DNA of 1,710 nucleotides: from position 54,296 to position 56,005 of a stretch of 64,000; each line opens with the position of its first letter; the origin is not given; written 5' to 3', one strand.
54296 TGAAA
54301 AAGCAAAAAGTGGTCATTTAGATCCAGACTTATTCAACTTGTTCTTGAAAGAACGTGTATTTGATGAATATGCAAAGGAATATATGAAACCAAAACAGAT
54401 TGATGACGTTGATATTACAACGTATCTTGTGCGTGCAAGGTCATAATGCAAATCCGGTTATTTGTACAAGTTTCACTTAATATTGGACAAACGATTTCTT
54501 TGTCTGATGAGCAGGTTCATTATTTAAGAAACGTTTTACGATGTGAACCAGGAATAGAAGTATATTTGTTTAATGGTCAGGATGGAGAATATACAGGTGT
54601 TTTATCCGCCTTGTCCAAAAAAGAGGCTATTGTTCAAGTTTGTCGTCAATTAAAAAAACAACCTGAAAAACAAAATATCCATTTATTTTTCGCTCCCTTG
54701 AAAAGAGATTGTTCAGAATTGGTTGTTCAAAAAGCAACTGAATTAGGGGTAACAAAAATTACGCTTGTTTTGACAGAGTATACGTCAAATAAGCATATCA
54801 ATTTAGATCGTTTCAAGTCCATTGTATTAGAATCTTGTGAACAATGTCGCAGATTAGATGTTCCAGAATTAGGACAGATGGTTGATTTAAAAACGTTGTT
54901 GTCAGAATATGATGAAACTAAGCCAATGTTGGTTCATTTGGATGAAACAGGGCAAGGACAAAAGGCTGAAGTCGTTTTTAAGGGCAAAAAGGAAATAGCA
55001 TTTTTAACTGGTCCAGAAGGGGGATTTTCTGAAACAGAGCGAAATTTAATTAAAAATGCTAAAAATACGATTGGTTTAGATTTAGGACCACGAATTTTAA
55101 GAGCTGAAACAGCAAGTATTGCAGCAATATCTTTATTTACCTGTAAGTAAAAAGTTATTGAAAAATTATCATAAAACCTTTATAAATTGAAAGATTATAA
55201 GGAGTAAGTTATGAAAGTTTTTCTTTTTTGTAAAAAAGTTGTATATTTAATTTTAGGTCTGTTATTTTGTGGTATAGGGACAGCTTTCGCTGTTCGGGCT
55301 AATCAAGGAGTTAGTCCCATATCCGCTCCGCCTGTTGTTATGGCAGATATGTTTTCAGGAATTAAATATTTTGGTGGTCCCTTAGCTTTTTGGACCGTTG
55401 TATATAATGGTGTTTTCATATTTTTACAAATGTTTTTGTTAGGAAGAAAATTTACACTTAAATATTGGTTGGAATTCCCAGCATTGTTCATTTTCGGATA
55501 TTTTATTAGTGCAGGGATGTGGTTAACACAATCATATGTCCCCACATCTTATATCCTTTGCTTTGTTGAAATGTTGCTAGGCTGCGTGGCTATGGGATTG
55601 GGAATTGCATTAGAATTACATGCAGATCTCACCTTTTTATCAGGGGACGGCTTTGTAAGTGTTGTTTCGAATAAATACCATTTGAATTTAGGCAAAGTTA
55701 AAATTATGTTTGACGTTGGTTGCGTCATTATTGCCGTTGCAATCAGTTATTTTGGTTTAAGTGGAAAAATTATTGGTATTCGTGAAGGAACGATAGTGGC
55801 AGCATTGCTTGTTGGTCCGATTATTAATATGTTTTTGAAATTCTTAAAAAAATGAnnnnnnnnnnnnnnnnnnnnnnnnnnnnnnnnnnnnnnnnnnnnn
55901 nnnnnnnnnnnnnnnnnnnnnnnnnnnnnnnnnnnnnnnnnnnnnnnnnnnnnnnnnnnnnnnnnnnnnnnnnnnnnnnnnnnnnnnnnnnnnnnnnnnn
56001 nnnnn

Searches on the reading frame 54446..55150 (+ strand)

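Call 3: search_protein_families(library=pfam, proteins=[window:54446-55150:+], max_evalue=0.01)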
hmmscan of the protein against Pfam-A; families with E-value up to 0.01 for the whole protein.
window:54446-55150:+ (234 aa): 2 families
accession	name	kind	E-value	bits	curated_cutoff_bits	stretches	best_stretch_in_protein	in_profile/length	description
PF04452.19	Methyltrans_RNA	-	3.9e-42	144.1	23.9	1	74-231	3-164/165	RNA methyltransferase domain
PF20260.4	PUA_4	-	6.8e-13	48.9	23.9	1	19-66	1-48/48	RNA methyltransferase PUA domain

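Call 4: search_protein_families(library=ncbifam, proteins=[window:54446-55150:+], max_evalue=0.01)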
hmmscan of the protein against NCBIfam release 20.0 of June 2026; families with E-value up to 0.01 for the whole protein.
window:54446-55150:+ (234 aa): 23 families
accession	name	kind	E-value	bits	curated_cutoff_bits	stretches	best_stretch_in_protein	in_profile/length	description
NF008696.0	PRK11713.3-5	equivalog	2.9e-74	249.6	234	1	3-231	7-238/248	16S rRNA (uracil(1498)-N(3))-methyltransferase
NF008694.0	PRK11713.3-2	equivalog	2.1e-67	227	234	1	2-232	7-238/245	16S rRNA (uracil(1498)-N(3))-methyltransferase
NF008692.0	PRK11713.1-5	equivalog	3.2e-53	180.6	196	1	3-232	4-240/246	16S rRNA (uracil(1498)-N(3))-methyltransferase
TIGR00046.1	TIGR00046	subfamily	1.3e-44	152.4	41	1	4-232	3-234/240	RsmE family RNA methyltransferase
NF008697.0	PRK11713.4-1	equivalog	3.5e-39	134.6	234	1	4-231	6-239/250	16S rRNA (uracil(1498)-N(3))-methyltransferase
NF008704.0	PRK11713.6-3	equivalog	1e-37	129.6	216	1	15-233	12-222/227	16S rRNA (uracil(1498)-N(3))-methyltransferase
NF008706.0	PRK11713.7-1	equivalog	4.2e-36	124.9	273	1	13-232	11-227/232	16S rRNA (uracil(1498)-N(3))-methyltransferase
NF008702.0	PRK11713.6-1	equivalog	5.5e-36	123.9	269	1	5-229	3-227/235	16S rRNA (uracil(1498)-N(3))-methyltransferase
NF008709.0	PRK11713.7-4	equivalog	4.5e-35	121.2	292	1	4-231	3-238/246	16S rRNA (uracil(1498)-N(3))-methyltransferase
NF008711.0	PRK11713.7-6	equivalog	6.5e-35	121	304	1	13-230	12-237/244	16S rRNA (uracil(1498)-N(3))-methyltransferase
NF008690.0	PRK11713.1-1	equivalog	1.2e-32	113.2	342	1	4-230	5-234/243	16S rRNA (uracil(1498)-N(3))-methyltransferase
NF008695.0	PRK11713.3-3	equivalog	1.4e-31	109.7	246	1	15-231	12-221/223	16S rRNA (uracil(1498)-N(3))-methyltransferase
NF008707.0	PRK11713.7-2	equivalog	3.2e-31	108.5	327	1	4-231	13-249/255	16S rRNA (uracil(1498)-N(3))-methyltransferase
NF008701.0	PRK11713.5-5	equivalog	1.4e-29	103.1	215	1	12-229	9-223/228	16S rRNA (uracil(1498)-N(3))-methyltransferase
NF008691.0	PRK11713.1-4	equivalog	2.7e-29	102.1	279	1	4-230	3-243/252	16S rRNA (uracil(1498)-N(3))-methyltransferase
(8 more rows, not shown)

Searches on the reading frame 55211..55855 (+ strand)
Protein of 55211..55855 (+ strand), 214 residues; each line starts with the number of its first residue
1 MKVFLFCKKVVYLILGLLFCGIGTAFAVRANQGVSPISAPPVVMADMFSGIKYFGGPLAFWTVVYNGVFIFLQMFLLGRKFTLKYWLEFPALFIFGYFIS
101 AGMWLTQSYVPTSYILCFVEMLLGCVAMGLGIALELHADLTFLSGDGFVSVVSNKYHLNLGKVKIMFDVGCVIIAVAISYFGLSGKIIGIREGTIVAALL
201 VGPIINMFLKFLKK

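Call 3: search_protein_families(library=pfam, proteins=[window:55211-55855:+], max_evalue=0.01)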
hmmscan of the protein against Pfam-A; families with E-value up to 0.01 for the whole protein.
window:55211-55855:+ (214 aa): 2 families
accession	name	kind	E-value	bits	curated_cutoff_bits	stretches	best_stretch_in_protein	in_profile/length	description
PF19700.5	DUF6198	-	8.8e-13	48.8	27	1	11-211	12-204/217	Family of unknown function (DUF6198)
PF02588.21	YitT_membrane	-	7e-06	26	24.3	1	43-187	36-164/205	Uncharacterised 5xTM membrane BCR, YitT family COG1284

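Call 4: search_protein_families(library=ncbifam, proteins=[window:55211-55855:+], max_evalue=0.01)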
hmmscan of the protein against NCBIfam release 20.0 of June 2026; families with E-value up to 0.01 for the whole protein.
window:55211-55855:+ (214 aa): 1 family
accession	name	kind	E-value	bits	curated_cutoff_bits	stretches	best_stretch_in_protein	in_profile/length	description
NF052291.1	membrane_YczE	equivalog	1.6e-08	34.6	205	1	8-210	2-184/185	membrane protein YczE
